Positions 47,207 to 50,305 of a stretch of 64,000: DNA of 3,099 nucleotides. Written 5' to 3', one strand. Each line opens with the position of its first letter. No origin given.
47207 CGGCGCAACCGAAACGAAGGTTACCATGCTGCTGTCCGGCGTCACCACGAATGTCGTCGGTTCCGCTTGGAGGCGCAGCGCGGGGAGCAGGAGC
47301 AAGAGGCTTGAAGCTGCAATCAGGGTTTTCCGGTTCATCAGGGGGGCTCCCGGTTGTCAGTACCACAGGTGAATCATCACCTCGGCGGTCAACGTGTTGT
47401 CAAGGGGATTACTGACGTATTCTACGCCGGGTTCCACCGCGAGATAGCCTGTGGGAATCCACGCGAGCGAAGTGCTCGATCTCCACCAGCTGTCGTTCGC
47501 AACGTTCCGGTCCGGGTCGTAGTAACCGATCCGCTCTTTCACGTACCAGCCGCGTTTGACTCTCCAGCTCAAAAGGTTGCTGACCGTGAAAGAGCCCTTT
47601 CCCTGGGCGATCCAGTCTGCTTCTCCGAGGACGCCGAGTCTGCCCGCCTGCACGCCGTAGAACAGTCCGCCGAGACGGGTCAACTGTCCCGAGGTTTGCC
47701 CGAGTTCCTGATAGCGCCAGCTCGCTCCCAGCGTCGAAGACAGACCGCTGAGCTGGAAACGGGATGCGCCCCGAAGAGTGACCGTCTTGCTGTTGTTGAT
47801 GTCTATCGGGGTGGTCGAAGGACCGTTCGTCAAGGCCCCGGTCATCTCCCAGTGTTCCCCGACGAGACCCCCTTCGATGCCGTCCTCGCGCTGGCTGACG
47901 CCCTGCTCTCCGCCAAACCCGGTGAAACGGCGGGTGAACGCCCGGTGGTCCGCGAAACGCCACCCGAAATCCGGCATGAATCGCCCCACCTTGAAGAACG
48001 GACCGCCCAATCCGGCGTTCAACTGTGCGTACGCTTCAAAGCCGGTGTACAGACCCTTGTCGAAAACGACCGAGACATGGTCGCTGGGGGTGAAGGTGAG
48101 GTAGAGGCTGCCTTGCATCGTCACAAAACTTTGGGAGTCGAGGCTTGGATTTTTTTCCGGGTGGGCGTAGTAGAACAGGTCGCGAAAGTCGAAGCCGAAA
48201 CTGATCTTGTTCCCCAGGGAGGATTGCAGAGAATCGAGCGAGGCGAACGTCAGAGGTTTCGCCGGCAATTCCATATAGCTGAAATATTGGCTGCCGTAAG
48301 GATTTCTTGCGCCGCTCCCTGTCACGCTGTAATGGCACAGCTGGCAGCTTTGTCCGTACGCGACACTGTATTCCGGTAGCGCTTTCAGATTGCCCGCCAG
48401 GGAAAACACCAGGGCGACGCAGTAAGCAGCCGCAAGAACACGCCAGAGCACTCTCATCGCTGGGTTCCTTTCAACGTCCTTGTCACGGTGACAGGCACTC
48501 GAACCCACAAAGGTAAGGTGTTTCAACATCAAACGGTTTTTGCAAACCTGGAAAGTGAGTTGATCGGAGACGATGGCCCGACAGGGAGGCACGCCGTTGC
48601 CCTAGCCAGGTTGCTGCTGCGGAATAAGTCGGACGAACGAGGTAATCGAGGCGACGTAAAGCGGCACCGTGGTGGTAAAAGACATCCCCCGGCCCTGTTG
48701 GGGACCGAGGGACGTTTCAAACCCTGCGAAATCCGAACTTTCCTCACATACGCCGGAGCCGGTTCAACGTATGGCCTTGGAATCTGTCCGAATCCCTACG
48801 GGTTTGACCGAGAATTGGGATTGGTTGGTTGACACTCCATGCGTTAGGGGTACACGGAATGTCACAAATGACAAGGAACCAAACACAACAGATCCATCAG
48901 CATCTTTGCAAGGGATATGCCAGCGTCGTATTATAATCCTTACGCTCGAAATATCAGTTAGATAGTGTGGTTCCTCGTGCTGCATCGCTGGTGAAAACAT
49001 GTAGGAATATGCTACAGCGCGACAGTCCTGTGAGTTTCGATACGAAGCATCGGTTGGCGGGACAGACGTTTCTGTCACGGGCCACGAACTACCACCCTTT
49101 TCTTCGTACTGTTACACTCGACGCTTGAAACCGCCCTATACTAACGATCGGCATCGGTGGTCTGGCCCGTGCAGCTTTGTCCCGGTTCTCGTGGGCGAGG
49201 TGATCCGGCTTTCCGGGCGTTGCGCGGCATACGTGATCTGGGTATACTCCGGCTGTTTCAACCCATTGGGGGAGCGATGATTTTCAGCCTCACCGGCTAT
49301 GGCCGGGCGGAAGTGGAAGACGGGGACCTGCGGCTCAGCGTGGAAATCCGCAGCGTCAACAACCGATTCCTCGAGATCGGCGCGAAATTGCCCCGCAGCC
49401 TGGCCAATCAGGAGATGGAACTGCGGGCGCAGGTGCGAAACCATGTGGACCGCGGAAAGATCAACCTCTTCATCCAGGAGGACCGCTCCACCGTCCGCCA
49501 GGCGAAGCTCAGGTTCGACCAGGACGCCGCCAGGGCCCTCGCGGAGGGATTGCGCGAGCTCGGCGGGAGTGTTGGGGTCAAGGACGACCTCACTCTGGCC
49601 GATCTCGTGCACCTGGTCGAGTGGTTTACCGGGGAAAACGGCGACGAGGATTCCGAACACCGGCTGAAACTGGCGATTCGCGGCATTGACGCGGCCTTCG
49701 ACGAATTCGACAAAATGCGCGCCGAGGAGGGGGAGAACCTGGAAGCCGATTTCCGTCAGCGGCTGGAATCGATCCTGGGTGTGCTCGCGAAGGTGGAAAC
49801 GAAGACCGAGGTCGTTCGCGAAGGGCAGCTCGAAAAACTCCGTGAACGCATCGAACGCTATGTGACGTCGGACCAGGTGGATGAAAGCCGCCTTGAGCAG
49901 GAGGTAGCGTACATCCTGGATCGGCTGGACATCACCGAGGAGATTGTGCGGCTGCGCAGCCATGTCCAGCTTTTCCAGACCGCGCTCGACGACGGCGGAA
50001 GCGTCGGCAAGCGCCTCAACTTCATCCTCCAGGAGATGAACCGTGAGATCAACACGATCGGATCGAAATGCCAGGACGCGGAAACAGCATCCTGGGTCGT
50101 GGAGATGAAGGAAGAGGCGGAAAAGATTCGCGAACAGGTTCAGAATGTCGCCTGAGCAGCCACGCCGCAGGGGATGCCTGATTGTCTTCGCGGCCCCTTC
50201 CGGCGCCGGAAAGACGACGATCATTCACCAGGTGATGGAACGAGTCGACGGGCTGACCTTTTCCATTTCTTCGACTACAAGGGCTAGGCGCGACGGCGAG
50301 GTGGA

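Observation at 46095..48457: Candidate outer-membrane electron conduit: Cyc2-like fused cytochrome-porin + YceI + monoheme cytochrome c lipoprotein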

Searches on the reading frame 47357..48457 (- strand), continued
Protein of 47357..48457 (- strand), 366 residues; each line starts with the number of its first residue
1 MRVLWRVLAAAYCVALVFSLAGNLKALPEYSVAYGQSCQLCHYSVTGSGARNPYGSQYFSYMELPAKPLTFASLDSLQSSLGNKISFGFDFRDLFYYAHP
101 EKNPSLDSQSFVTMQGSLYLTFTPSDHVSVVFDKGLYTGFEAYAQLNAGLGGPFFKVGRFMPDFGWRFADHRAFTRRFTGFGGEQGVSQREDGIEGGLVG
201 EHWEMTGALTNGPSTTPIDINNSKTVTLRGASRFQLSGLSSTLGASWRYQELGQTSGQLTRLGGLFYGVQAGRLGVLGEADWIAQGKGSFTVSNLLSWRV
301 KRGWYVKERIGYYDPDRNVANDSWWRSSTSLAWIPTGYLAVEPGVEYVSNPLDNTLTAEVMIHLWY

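Call 20: fold_search(model_id=the predicted structure, library=pdb)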
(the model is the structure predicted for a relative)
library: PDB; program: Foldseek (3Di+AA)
matches with E <= 10: 901; with E <= 0.001: 207
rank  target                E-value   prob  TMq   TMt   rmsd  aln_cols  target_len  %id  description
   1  5mdo_A                1.1e-09  1.00  0.55  0.59   5.5       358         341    9  Crystal structure of in vitro folded Chitoporin VhChip from Vibrio harveyi (crystal form I) (released 2017-12-20)
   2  8bym_A                1.6e-09  1.00  0.56  0.63   6.9       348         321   12  Outer membrane attachment porin OmpM1 from Veillonella parvula (released 2023-11-08)
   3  5ldt_A                1.7e-09  1.00  0.49  0.45   6.9       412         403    6  Crystal Structures of MOMP from Campylobacter jejuni (released 2016-10-26)
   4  8byt_A                3.8e-09  1.00  0.54  0.63   5.5       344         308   12  Outer membrane attachment porin OmpM1 from Veillonella parvula, C3 symmetry (released 2023-11-08)
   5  7eqm_A                4.3e-09  1.00  0.58  0.64   4.8       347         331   10  Apo Truncated VhChiP (Delta 1-19) (released 2022-08-10)
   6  5mdq_A                5.6e-09  1.00  0.56  0.58   5.6       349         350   10  Crystal structure of outer membrane expressed Chitoporin VhChip from Vibrio harveyi (released 2017-12-20)
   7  8bys_A                5.9e-09  1.00  0.54  0.60   6.9       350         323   12  Outer membrane attachment porin OmpM1 from Veillonella parvula, native (released 2023-11-08)
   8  8bys_B                6.9e-09  1.00  0.54  0.60   6.9       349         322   12  Outer membrane attachment porin OmpM1 from Veillonella parvula, native (released 2023-11-08)
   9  3wi4                  7.3e-09  1.00  0.53  0.62   5.9       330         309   10  Crystal structure of wild-type PorB from Neisseria meningitidis serogroup B (released 2014-01-01)
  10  4gey                  8.5e-09  1.00  0.56  0.49   5.8       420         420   10  High pH structure of Pseudomonas putida OprB (released 2012-10-24)
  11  1e54_A                1.2e-08  1.00  0.52  0.56   5.9       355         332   12  Anion-selective porin from Comamonas acidovorans (released 2001-07-12)
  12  5dl8_A                1.6e-08  1.00  0.46  0.43   7.2       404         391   10  Crystal structure of Acinetobacter baumannii OccAB4 (released 2016-02-03)
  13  3jty_C                1.8e-08  1.00  0.43  0.41   8.5       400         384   11  Crystal structure of a BenF-like porin from Pseudomonas fluorescens Pf-5 (released 2009-10-20)
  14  8wv0_B                1.9e-08  1.00  0.54  0.59   5.8       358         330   11  Outer membrane porin of Burkholderia pseudomallei (BpsOmp38) (released 2024-10-30)
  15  3jty_B                1.9e-08  1.00  0.46  0.45   8.3       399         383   10  Crystal structure of a BenF-like porin from Pseudomonas fluorescens Pf-5 (released 2009-10-20)
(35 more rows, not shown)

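Call 28: search_dna_similar(query=window:47357-48457:-, collection=plasmids, mode=protein, max_evalue=10, max_rows=15)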
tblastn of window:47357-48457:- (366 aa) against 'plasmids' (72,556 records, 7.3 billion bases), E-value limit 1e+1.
Records with a match: 1; places in all: 1; records where one place covers at least 80% of the query: 0.
Best place of each record, by identity: <60% 1.
By first word of the organism name: Devosia 1.
By predicted mobility (MOB-suite, as given by PLSDB): non-mobilizable 1.
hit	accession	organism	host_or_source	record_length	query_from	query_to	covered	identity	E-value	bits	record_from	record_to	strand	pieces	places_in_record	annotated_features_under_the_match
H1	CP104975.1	Devosia sp. A8/3-2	Oxytropis tragacanthoides,cell ...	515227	265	356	25%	32.7%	3e-1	41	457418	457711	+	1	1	ABC transporter substrate-binding protein | hypothetical protein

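Call 53: predict_structure(alignment_id=A2)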
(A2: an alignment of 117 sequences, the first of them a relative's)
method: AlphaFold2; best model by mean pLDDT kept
length: 366 residues; sequences in the alignment: 117
mean_pLDDT: 93.0   pTM: 0.87
mean pLDDT of the five models: 93.0, 92.6, 92.2, 91.9, 91.8
residues with pLDDT >= 90: 301; 70-90: 51; 50-70: 7; < 50: 7
segments of 3 or more residues with pLDDT < 50: 20-25
pLDDT, mean of each block of 10 residues (from residue 1): 92 77 59 89 93 94 96 93 96 97 96 95 97 92 95 96 94 93 68 97 96 90 96 94 97 86 98 98 96 98 98 97 98 98 98 98 97
secondary structure, 60 per line:
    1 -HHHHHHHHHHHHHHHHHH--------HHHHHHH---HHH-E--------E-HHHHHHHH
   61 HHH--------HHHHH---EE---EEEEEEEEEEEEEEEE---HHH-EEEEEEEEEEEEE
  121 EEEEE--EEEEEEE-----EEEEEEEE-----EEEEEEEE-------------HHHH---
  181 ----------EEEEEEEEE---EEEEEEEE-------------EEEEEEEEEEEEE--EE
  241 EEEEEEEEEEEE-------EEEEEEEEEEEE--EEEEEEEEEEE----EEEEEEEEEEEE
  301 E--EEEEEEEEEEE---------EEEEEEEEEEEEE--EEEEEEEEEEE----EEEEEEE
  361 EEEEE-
elements in order: H2-19 H28-34 H53-63 H72-76 E85-100 E108-125 E128-134 E140-147 E153-160 H174-177 E191-199 E203-210 E224-236 E239-252 E260-271 E274-284 E289-301 E304-314 E324-336 E339-349 E354-365

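Call 57: fold_search(model_id=the predicted structure, library=pdb)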
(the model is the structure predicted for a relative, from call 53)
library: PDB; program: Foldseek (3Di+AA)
matches with E <= 10: 936; with E <= 0.001: 210
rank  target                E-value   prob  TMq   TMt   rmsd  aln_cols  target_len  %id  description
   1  5mdq_A                5.4e-11  1.00  0.58  0.60   7.6       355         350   10  Crystal structure of outer membrane expressed Chitoporin VhChip from Vibrio harveyi (released 2017-12-20)
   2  5mdo_A                1.2e-10  1.00  0.58  0.61   6.5       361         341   11  Crystal structure of in vitro folded Chitoporin VhChip from Vibrio harveyi (crystal form I) (released 2017-12-20)
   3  7eqm_A                2.2e-10  1.00  0.57  0.62   5.2       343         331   10  Apo Truncated VhChiP (Delta 1-19) (released 2022-08-10)
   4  2o4v_A                2.3e-10  1.00  0.64  0.57   5.8       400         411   13  An arginine ladder in OprP mediates phosphate specific transfer across the outer membrane (released 2006-12-26)
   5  1e54_A                1.2e-09  1.00  0.54  0.59   5.4       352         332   12  Anion-selective porin from Comamonas acidovorans (released 2001-07-12)
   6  4gey                  2.0e-09  1.00  0.59  0.52   7.2       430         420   10  High pH structure of Pseudomonas putida OprB (released 2012-10-24)
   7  3wi4                  2.7e-09  1.00  0.55  0.63   5.5       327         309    8  Crystal structure of wild-type PorB from Neisseria meningitidis serogroup B (released 2014-01-01)
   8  3wi5                  3.5e-09  1.00  0.55  0.64   5.5       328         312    8  Crystal structure of the Loop 7 mutant PorB from Neisseria meningitidis serogroup B (released 2014-01-01)
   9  2fgq                  4.8e-09  1.00  0.54  0.59   6.1       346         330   13  High resolution X-ray structure of Omp32 in complex with malate (released 2006-01-31)
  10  8bys_A                7.1e-09  1.00  0.51  0.57   6.2       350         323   11  Outer membrane attachment porin OmpM1 from Veillonella parvula, native (released 2023-11-08)
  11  4rjw                  8.7e-09  1.00  0.62  0.54   5.8       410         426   13  Crystal structure of Pseudomonas aeruginosa OprO (released 2015-10-21)
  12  2y0k                  1.2e-08  1.00  0.48  0.48   7.9       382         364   11  Crystal Structure of Pseudomonas Aeruginosa OpdO (released 2011-12-21)
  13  8bym_A                1.2e-08  1.00  0.50  0.56   6.2       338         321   13  Outer membrane attachment porin OmpM1 from Veillonella parvula (released 2023-11-08)
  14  2y0h                  1.2e-08  1.00  0.49  0.49   7.8       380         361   13  Crystal Structure of Pseudomonas Aeruginosa OpdL (released 2011-12-21)
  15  5ldv                  1.3e-08  1.00  0.49  0.45   7.2       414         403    7  Crystal Structures of MOMP from Campylobacter jejuni (released 2016-10-26)
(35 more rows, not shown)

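Call 94: search_protein_families(library=pfam, alignment_id=A2, max_evalue=0.01)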
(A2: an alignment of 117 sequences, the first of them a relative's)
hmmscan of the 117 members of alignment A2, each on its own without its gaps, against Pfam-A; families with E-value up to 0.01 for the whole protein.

A. member 1, P0001 (366 aa): 0 families

B. families by the number of members that match (of 117 scanned): 4 families
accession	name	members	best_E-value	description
PF07642.17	BBP2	2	7.1e-05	Putative beta-barrel porin-2, OmpL-like. bbp2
PF13505.12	OMP_b-brl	2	0.0014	Outer membrane protein beta-barrel domain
PF13609.12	Porin_4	2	0.0017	Gram-negative porin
PF22147.1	AcrIC5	1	0.0089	Anti-CRISPR protein AcrIC5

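Call 95: search_protein_families(library=ncbifam, alignment_id=A2, max_evalue=0.01)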
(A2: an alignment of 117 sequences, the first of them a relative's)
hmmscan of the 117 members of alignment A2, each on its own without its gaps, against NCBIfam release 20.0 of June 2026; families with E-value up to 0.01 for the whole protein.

A. member 1, P0001 (366 aa): 0 families

B. families by the number of members that match (of 117 scanned): 2 families
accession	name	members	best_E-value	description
NF040960.1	MamE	1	0.00029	magnetosome formation protease MamE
NF033652.1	LbtU_sider_porin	1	0.0011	LbtU family siderophore porin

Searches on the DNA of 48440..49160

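Call 84: search_rna_families(source=window, start=48440, end=49160, threshold=evalue, max_evalue=10, show_alignments=2)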
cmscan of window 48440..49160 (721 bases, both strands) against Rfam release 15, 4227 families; matches with E-value up to 10: 4.
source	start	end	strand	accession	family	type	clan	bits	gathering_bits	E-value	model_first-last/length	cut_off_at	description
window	48802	48891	-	RF03741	mir-325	Gene; miRNA;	-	19.2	89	0.57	1-98/98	no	mir-325 microRNA precursor family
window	48505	48559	-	RF02285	TtnuCD8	Gene; snRNA; snoRNA; CD-box;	-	17.1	70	9.3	1-59/59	no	Tetrahymena snoRNA TtnuCD8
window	48905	48922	-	RF02448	SpR20_sRNA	Gene; sRNA;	-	15.5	45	1.6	1-45/45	no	Streptococcus sRNA SpR20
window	48560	48614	+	RF02509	PYLIS_2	Cis-reg;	-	13.8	36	2.7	1-100/100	no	Pyrrolysine insertion sequence mtbB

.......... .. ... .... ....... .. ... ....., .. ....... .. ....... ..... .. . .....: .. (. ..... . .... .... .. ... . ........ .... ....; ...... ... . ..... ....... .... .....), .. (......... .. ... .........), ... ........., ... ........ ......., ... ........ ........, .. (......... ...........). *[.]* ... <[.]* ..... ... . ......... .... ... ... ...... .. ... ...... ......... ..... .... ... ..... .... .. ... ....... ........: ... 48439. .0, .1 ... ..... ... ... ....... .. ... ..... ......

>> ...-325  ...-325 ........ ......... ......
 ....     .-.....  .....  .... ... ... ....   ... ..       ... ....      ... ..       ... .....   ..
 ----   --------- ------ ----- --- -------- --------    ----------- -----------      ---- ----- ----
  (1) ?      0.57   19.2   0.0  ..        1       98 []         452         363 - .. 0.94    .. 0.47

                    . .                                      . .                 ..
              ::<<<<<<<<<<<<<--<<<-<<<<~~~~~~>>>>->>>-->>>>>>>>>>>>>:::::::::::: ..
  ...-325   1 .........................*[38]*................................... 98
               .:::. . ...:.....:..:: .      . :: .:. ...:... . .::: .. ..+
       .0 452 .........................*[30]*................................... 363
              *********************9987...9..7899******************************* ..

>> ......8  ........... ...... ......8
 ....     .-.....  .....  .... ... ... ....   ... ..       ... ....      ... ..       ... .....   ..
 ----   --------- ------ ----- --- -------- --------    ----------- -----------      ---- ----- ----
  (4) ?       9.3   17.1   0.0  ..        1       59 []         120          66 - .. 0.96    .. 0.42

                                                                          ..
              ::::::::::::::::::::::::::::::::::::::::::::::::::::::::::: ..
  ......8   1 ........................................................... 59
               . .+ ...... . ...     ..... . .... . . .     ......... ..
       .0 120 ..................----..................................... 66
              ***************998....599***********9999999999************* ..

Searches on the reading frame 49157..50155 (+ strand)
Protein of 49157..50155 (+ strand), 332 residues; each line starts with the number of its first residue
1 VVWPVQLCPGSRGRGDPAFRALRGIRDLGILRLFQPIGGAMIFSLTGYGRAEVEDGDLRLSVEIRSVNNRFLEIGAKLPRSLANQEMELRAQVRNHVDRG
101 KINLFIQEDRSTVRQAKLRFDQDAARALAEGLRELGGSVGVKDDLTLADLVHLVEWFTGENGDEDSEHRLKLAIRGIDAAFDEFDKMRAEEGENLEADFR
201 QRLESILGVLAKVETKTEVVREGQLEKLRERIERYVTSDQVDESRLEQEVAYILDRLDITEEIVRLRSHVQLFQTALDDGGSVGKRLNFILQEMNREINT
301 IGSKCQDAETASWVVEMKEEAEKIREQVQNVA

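Call 3: search_protein_families(library=pfam, proteins=[window:49157-50155:+], max_evalue=1)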
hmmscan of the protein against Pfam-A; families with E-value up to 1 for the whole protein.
window:49157-50155:+ (332 aa): 6 families
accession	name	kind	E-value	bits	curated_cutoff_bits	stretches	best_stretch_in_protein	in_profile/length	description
PF08340.16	YicC-like_C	-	3.3e-42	143.9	27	1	214-331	2-119/120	Endoribonuclease YicC-like, C-terminal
PF03755.18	YicC-like_N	-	1.6e-37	129.8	25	1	42-196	1-155/156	Endoribonuclease YicC-like, N-terminal region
PF19369.4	DUF5944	-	0.0044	17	25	1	227-320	15-106/243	Family of unknown function (DUF5944)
PF07072.16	ZapD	-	0.015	15.5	27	1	180-251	6-75/210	Cell division protein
PF04906.18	Tweety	-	0.038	13.1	31.8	0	48-152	100-197/431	Tweety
PF19822.4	DUF6304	-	0.062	13.5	35.8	1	164-278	20-135/156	Family of unknown function (DUF6304)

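Call 4: search_protein_families(library=ncbifam, proteins=[window:49157-50155:+], max_evalue=1)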
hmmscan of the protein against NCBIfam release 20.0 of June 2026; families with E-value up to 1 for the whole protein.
window:49157-50155:+ (332 aa): 3 families
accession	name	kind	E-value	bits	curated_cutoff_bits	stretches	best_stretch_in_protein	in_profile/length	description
TIGR00255.1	TIGR00255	hypoth_equivalog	8e-71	239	167.5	1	41-331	1-290/291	YicC/YloC family endoribonuclease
NF003655.0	PRK05287.1-3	equivalog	0.01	15.6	271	1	179-253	22-94/245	cell division protein ZapD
NF038348.1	T2SS_HK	subfamily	0.3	9.4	450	1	192-304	248-348/574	histidine kinase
